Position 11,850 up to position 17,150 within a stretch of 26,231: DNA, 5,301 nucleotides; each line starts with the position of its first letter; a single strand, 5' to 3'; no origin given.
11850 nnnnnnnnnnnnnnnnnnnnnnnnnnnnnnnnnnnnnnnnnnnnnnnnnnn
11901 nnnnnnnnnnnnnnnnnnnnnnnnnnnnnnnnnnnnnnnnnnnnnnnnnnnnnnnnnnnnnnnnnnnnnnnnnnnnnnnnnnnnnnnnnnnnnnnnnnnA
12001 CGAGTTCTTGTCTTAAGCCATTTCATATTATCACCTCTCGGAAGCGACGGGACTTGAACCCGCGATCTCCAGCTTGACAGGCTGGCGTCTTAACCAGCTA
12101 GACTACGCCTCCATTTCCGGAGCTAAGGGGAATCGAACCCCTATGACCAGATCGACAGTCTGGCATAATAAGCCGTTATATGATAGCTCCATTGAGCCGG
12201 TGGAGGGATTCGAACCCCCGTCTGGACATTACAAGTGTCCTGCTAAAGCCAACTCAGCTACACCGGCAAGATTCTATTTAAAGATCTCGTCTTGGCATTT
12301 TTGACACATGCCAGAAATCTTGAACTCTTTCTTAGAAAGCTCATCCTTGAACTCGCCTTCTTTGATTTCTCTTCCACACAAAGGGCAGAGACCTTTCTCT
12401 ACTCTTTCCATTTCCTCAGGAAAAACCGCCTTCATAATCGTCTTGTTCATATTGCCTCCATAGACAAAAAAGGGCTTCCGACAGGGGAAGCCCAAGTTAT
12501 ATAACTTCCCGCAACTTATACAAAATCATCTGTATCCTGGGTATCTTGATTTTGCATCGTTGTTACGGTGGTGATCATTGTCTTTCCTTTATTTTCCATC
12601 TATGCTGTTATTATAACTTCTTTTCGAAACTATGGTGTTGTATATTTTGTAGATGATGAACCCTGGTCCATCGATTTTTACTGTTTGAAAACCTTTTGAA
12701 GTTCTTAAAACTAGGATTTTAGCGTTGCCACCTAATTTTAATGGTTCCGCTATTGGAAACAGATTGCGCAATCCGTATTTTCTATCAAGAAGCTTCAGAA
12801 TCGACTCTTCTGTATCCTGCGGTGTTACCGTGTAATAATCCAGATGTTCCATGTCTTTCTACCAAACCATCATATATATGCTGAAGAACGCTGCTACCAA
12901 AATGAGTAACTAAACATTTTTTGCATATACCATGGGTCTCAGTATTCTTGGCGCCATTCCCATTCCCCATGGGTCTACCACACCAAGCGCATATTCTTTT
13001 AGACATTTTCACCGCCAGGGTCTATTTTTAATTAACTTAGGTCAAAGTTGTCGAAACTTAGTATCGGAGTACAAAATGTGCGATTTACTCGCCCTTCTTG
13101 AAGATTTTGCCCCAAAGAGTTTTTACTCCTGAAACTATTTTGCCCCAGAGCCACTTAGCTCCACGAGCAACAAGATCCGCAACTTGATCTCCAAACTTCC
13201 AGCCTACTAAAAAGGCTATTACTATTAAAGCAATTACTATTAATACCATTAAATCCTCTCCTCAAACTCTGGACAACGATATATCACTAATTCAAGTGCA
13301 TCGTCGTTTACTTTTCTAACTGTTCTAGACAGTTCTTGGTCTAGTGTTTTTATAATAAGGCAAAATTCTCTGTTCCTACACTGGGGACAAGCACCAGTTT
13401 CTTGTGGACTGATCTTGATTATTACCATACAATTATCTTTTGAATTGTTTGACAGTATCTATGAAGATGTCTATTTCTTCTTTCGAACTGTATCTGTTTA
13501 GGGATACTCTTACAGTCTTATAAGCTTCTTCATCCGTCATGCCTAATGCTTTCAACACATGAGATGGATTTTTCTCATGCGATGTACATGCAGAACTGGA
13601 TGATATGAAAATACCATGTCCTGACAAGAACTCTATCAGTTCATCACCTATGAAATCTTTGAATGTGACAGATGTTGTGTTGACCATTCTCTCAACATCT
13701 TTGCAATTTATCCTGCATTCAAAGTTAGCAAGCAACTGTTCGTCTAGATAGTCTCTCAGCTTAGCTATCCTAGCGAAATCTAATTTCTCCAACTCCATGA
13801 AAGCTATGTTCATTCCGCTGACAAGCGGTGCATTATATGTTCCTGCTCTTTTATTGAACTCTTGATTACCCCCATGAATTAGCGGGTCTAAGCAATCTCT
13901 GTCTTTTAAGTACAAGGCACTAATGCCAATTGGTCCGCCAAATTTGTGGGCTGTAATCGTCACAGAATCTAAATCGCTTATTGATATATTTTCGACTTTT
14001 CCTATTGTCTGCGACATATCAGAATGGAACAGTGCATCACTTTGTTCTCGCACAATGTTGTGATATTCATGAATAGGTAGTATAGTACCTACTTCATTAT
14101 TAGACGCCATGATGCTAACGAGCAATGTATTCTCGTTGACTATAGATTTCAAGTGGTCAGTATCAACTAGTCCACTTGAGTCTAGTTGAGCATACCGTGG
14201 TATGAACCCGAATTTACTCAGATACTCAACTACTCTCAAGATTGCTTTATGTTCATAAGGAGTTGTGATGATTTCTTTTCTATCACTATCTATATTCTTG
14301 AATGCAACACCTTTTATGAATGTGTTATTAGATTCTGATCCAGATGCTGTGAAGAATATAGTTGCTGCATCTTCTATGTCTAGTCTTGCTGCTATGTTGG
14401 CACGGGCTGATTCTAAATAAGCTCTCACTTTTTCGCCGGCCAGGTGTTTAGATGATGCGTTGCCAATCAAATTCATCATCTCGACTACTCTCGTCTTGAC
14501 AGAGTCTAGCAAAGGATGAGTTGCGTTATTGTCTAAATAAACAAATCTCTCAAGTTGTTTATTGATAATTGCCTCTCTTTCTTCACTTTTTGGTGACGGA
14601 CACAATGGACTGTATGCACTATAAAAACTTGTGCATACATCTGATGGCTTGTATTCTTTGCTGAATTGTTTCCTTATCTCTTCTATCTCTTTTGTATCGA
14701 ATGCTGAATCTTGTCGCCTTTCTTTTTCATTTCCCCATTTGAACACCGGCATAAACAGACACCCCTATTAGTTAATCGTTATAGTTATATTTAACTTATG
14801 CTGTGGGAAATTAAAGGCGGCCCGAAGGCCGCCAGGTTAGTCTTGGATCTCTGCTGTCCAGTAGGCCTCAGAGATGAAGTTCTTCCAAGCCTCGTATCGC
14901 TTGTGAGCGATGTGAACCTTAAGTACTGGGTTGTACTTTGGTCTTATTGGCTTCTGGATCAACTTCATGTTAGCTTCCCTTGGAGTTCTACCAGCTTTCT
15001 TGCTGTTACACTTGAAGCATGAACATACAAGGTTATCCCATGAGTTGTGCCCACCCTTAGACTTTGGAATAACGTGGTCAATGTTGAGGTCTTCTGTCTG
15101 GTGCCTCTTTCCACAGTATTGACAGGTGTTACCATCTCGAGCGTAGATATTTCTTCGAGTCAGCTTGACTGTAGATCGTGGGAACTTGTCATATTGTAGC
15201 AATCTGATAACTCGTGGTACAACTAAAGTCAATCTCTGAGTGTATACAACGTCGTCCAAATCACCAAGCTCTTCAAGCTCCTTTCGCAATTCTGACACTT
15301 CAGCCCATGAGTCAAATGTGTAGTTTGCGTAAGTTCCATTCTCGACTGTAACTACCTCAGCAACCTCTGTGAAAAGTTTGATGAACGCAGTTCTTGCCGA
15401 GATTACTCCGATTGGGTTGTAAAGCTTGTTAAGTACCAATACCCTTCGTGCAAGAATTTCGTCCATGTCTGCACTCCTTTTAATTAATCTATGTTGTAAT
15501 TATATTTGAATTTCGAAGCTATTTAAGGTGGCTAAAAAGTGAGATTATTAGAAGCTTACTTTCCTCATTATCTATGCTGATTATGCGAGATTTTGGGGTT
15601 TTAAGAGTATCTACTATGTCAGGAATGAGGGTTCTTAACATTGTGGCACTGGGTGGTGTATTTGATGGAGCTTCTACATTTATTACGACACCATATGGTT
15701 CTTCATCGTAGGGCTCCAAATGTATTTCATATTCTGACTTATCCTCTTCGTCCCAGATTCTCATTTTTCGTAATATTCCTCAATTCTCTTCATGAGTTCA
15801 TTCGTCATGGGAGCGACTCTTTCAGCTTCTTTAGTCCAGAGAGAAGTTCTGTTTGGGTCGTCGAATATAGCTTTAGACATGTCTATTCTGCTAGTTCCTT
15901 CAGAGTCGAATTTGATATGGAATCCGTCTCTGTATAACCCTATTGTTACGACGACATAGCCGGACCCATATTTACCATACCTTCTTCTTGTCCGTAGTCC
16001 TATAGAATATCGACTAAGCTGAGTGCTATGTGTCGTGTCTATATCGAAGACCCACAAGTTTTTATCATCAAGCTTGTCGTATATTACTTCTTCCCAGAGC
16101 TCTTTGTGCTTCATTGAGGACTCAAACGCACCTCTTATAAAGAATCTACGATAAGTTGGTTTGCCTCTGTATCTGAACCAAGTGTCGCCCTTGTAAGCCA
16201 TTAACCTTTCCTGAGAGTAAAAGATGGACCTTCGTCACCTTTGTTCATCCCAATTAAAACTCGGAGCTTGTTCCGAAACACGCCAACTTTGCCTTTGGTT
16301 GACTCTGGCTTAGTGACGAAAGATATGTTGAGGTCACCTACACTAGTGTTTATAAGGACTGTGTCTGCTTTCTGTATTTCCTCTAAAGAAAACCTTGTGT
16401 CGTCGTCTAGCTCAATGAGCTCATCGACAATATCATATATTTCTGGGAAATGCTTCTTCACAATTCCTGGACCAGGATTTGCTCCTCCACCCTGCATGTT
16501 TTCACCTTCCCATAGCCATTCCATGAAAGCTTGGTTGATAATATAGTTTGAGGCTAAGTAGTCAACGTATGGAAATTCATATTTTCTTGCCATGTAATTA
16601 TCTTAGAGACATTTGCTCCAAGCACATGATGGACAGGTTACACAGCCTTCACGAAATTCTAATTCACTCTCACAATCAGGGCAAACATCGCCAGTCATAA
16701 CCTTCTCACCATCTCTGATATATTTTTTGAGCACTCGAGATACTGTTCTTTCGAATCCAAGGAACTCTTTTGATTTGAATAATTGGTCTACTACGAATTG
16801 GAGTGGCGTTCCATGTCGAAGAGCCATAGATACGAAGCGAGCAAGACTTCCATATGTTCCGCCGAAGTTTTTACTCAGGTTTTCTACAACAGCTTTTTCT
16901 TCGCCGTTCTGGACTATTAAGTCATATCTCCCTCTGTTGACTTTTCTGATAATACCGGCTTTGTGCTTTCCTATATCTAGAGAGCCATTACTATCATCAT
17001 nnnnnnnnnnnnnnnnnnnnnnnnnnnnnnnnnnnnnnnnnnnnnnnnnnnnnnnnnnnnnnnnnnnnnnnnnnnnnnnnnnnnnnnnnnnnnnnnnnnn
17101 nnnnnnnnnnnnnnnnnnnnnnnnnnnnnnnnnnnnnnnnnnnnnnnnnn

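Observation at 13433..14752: Stand-alone IscS/NifS-type cysteine desulfurase with an N-terminal extension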

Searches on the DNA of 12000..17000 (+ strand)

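Call 8: search_dna_similar(query=window:12000-17000:+, collection=phages, mode=near, max_rows=20)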
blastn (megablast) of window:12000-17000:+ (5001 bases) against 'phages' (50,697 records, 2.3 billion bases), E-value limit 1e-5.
No match.

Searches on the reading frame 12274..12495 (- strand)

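Call 11: search_protein_families(library=pfam, proteins=[window:12274-12495:-], max_evalue=0.01)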
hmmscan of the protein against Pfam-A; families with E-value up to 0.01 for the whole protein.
window:12274-12495:- (73 aa): 2 families
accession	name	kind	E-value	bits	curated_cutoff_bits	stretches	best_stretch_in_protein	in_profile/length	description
PF04423.19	Rad50_zn_hook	-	0.00058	20.1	24.3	1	33-56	18-40/52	Rad50 zinc hook motif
PF25207.1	DUF7837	-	0.0053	17.2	27.8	0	34-47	5-18/47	Domain of unknown function (DUF7837)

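Call 43: search_protein_families(library=phrogs, proteins=[window:12274-12495:-], max_evalue=0.001)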
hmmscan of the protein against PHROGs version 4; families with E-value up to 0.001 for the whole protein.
window:12274-12495:- (73 aa): 1 family
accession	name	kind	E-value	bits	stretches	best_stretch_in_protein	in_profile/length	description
phrog_19722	-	unknown function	1.4e-11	45.2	1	23-72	3-56/64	-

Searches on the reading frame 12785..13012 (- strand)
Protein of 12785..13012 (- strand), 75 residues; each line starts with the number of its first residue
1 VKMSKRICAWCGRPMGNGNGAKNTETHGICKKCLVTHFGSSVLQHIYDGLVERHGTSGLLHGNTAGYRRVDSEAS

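Call 11: search_protein_families(library=pfam, proteins=[window:12785-13012:-], max_evalue=0.01)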
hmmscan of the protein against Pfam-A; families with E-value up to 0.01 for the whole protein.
window:12785-13012:- (75 aa): 1 family
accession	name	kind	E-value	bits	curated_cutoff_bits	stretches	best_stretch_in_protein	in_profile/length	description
PF16919.11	PknG_rubred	-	6.6e-06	26.5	28.5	1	4-33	35-64/74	Protein kinase G rubredoxin domain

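Call 43: search_protein_families(library=phrogs, proteins=[window:12785-13012:-], max_evalue=0.001)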
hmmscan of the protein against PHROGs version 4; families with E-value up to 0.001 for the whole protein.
window:12785-13012:- (75 aa): 0 families

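Call 84: search_solved_structures(query=window:12785-13012:-, max_evalue=5)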
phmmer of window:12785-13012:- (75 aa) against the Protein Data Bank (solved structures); distinct sequences matched with E-value up to 5: 6.
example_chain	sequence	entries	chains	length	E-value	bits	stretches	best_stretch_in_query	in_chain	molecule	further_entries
7r81_l1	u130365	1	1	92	0.27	14.8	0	19-33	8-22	Ribosomal protein L37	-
4y0x_A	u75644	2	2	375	0.62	13.6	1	4-33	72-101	Serine/threonine-protein kinase PknG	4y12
7q52_AAA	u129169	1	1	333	0.71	13.5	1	4-33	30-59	Serine/threonine-protein kinase PknG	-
8j30_A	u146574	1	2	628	1.4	12.5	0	14-65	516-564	UDP-glucose:protein N-beta-glucosyltransferase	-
7olc_Lj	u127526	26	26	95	1.6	12.4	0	19-33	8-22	Ribosomal protein L37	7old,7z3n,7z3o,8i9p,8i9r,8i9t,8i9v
2pzi_A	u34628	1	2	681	1.8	12.2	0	4-33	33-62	Probable serine/threonine-protein kinase pknG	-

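Call 88: search_protein_families(library=padloc, proteins=[window:12785-13012:-], max_evalue=0.001)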
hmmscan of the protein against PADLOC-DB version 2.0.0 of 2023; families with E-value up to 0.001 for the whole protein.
window:12785-13012:- (75 aa): 0 families

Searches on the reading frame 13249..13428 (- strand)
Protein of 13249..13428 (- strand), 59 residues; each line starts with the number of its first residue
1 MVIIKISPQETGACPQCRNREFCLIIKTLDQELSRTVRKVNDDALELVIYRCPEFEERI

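Call 11: search_protein_families(library=pfam, proteins=[window:13249-13428:-], max_evalue=0.01)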
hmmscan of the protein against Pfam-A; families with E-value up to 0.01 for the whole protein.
window:13249-13428:- (59 aa): 0 families

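Call 43: search_protein_families(library=phrogs, proteins=[window:13249-13428:-], max_evalue=0.001)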
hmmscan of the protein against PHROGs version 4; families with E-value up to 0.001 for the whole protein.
window:13249-13428:- (59 aa): 0 families

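Call 83: search_solved_structures(query=window:13249-13428:-, max_evalue=5)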
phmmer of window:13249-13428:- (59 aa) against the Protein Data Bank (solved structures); distinct sequences matched with E-value up to 5: 2.
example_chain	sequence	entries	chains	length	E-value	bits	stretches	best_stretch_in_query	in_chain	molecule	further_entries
9csz_B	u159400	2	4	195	0.91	13.2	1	13-49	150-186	KTI-A protein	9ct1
5dzu_A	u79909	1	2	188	0.91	13.2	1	13-48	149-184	Aspartic protease inhibitor 11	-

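Call 88: search_protein_families(library=padloc, proteins=[window:13249-13428:-], max_evalue=0.001)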
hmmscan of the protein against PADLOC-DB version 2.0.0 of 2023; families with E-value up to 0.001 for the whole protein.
window:13249-13428:- (59 aa): 0 families
